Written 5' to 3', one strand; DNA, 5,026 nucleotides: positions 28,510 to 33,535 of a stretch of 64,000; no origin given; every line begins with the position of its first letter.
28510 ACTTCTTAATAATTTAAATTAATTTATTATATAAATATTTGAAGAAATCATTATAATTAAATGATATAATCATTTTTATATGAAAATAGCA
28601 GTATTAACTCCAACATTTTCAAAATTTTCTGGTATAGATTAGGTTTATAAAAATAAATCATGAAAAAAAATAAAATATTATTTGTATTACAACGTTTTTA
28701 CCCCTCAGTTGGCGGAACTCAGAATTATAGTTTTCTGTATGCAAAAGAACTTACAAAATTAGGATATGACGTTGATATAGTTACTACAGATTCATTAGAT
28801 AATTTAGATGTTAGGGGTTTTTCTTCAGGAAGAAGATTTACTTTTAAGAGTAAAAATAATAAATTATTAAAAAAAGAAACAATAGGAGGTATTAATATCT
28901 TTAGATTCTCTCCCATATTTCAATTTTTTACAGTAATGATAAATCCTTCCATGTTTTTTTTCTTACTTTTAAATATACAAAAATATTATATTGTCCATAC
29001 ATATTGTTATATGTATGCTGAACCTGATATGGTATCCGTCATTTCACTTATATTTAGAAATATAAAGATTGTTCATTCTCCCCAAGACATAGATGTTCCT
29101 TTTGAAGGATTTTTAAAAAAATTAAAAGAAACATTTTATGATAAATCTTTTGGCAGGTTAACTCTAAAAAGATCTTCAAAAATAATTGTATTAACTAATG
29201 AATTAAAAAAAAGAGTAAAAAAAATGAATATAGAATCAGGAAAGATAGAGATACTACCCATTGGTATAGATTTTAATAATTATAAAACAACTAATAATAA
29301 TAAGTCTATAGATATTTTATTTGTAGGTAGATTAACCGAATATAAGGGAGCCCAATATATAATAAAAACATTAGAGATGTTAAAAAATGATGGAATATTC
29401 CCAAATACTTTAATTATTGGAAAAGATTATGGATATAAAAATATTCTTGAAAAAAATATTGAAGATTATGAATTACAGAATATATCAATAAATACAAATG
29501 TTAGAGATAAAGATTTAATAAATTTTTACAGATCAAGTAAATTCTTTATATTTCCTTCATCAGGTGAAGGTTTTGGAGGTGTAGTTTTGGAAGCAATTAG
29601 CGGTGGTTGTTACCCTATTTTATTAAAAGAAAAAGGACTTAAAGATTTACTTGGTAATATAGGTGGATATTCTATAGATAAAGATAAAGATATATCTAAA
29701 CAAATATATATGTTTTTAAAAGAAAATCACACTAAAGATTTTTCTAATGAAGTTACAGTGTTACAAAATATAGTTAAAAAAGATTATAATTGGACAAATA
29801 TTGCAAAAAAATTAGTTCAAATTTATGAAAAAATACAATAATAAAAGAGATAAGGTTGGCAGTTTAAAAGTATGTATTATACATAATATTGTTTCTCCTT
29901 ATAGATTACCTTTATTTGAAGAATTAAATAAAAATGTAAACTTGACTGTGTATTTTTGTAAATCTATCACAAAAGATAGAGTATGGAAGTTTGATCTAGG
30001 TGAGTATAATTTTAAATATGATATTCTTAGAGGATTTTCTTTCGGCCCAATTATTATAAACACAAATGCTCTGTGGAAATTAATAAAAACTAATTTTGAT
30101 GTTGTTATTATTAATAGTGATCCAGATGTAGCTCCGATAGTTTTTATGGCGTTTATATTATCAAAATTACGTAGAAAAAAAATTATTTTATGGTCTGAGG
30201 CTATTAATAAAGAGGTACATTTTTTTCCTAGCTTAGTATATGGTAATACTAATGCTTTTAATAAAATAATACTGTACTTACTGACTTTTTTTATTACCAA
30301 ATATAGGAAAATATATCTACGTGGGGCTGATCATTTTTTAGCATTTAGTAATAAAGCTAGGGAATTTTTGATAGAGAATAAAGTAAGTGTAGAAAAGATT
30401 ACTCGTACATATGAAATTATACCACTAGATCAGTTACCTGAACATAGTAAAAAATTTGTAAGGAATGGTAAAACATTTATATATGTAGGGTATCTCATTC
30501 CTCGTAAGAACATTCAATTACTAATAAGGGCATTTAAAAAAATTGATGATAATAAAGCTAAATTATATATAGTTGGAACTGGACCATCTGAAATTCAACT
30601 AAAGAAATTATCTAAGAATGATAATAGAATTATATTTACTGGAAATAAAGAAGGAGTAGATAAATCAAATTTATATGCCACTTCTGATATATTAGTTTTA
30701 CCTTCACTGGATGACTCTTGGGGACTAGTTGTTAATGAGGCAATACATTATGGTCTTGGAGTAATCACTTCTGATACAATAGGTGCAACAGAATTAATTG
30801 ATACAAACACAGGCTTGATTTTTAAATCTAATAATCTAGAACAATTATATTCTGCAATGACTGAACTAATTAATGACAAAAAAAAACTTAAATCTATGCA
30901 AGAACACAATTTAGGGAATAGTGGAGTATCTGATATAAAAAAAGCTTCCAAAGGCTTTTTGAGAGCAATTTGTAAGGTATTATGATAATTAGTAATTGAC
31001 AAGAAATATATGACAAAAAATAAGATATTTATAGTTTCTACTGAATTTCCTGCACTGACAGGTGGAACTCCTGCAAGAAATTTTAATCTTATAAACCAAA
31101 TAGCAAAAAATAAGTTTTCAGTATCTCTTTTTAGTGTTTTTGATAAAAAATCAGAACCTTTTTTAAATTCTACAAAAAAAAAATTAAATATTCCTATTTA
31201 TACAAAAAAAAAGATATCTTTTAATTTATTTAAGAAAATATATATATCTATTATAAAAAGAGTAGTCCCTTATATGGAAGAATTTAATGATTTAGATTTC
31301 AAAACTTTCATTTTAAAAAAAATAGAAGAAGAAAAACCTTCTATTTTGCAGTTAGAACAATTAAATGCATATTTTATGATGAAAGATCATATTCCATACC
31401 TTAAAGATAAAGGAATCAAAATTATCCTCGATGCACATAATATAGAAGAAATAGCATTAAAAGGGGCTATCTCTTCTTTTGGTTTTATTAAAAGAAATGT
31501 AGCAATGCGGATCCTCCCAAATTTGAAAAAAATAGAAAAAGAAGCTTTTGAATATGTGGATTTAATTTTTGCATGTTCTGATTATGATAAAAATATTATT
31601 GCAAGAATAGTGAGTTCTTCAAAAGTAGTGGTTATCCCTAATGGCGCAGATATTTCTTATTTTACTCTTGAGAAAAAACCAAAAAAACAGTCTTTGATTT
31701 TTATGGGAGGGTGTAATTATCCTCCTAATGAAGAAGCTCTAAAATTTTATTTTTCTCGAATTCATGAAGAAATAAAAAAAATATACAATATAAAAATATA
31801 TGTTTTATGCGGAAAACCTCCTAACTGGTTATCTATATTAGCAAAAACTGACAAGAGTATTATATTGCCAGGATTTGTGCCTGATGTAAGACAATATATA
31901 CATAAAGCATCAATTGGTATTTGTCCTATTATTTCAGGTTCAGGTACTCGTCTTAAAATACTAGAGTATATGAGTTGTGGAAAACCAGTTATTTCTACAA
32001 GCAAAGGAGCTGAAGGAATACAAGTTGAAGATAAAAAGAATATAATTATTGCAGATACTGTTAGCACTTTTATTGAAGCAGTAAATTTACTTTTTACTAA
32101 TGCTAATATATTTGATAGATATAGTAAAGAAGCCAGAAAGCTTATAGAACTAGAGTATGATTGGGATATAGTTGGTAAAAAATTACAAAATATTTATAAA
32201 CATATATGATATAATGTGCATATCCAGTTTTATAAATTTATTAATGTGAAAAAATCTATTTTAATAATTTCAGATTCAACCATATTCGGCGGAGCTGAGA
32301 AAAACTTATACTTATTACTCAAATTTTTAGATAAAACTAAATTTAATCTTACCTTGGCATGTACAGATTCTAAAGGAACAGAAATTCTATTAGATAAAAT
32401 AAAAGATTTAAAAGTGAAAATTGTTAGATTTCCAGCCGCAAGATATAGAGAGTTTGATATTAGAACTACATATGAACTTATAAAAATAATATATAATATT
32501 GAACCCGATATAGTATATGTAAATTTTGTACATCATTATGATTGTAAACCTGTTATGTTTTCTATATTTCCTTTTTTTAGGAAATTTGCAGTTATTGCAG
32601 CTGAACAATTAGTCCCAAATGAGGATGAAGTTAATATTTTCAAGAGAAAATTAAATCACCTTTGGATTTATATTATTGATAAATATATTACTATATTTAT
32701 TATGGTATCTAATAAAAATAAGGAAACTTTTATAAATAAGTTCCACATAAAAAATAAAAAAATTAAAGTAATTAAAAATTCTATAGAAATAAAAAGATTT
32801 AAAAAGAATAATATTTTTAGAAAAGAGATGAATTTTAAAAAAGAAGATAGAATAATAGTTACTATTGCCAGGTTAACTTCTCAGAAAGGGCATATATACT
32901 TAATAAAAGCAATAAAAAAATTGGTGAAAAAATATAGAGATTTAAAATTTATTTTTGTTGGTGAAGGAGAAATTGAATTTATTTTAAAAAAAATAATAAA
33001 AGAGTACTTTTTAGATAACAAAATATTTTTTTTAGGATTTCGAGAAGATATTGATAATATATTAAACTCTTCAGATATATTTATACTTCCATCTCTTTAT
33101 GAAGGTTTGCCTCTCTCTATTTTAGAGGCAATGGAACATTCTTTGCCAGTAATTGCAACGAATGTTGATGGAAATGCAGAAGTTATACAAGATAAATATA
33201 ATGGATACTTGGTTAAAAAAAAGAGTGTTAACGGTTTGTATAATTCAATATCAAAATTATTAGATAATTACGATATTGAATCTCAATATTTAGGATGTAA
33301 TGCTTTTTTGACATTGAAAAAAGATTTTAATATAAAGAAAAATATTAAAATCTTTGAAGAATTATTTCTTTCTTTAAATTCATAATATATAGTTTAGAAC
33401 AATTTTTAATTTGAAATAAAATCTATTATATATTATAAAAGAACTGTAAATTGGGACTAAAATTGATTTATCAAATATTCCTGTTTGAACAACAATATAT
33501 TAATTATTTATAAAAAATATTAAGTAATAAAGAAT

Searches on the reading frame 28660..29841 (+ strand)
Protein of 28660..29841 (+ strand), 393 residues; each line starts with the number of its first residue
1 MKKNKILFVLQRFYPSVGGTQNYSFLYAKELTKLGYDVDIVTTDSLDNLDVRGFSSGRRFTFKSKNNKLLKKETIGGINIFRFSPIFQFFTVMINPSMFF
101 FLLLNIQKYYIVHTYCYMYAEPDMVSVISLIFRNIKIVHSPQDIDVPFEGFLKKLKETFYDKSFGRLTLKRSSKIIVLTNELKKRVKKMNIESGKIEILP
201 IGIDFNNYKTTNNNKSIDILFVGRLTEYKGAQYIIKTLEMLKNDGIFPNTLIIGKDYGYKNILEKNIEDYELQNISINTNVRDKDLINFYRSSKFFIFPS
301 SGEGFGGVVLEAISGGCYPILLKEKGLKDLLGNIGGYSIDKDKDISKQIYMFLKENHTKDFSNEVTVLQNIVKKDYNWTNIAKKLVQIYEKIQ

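Call 6: search_protein_families(library=pfam, proteins=[window:28660-29841:+], max_evalue=0.01)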
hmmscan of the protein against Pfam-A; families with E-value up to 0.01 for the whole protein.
window:28660-29841:+ (393 aa): 6 families
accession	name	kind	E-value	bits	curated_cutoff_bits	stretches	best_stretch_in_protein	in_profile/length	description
PF00534.26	Glycos_transf_1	-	1e-20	74.4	26.4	1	209-356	8-159/172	Glycosyl transferases group 1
PF13692.12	Glyco_trans_1_4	-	7.9e-15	55.8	27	1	218-344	3-131/142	Glycosyl transferases group 1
PF13439.12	Glyco_transf_4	-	1.7e-11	44.9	28.5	1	17-205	1-168/170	Glycosyltransferase Family 4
PF20706.3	GT4-conflict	-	2.4e-08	33.8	26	1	178-333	157-322/385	Family 4 Glycosyltransferase in conflict systems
PF13579.12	Glyco_trans_4_4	-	9.3e-05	23.3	29.7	1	18-202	1-158/158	Glycosyl transferase 4-like domain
PF18994.6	Prophage_tailD1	-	0.0021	18.6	23.6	1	203-241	32-70/84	Prophage endopeptidase tail N-terminal domain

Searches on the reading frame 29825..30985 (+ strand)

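Call 6: search_protein_families(library=pfam, proteins=[window:29825-30985:+], max_evalue=0.01)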
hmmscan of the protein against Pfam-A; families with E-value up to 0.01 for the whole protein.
window:29825-30985:+ (386 aa): 4 families
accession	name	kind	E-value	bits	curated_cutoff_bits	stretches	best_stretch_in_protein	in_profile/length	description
PF00534.26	Glycos_transf_1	-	9.5e-31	107.1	26.4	1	212-360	12-167/172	Glycosyl transferases group 1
PF13692.12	Glyco_trans_1_4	-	9.5e-27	94.4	27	1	216-351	2-142/142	Glycosyl transferases group 1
PF20706.3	GT4-conflict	-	2.6e-06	27.1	26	1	217-333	199-324/385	Family 4 Glycosyltransferase in conflict systems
PF13439.12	Glyco_transf_4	-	0.0037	17.8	28.5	0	75-199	56-166/170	Glycosyltransferase Family 4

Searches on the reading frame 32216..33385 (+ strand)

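Call 6: search_protein_families(library=pfam, proteins=[window:32216-33385:+], max_evalue=0.01)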
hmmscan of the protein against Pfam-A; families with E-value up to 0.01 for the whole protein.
window:32216-33385:+ (389 aa): 5 families
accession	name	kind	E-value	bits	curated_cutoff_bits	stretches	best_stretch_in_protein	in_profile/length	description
PF00534.26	Glycos_transf_1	-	4.8e-43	147.1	26.4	1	200-355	4-161/172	Glycosyl transferases group 1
PF13692.12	Glyco_trans_1_4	-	1.9e-36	125.9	27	1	212-351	2-142/142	Glycosyl transferases group 1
PF13439.12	Glyco_transf_4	-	1.8e-08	35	28.5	1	24-194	1-170/170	Glycosyltransferase Family 4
PF20706.3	GT4-conflict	-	7.3e-07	28.9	26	1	210-330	196-326/385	Family 4 Glycosyltransferase in conflict systems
PF13735.12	tRNA_NucTran2_2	-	0.0092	16.4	27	0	161-243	14-95/149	tRNA nucleotidyltransferase domain 2 putative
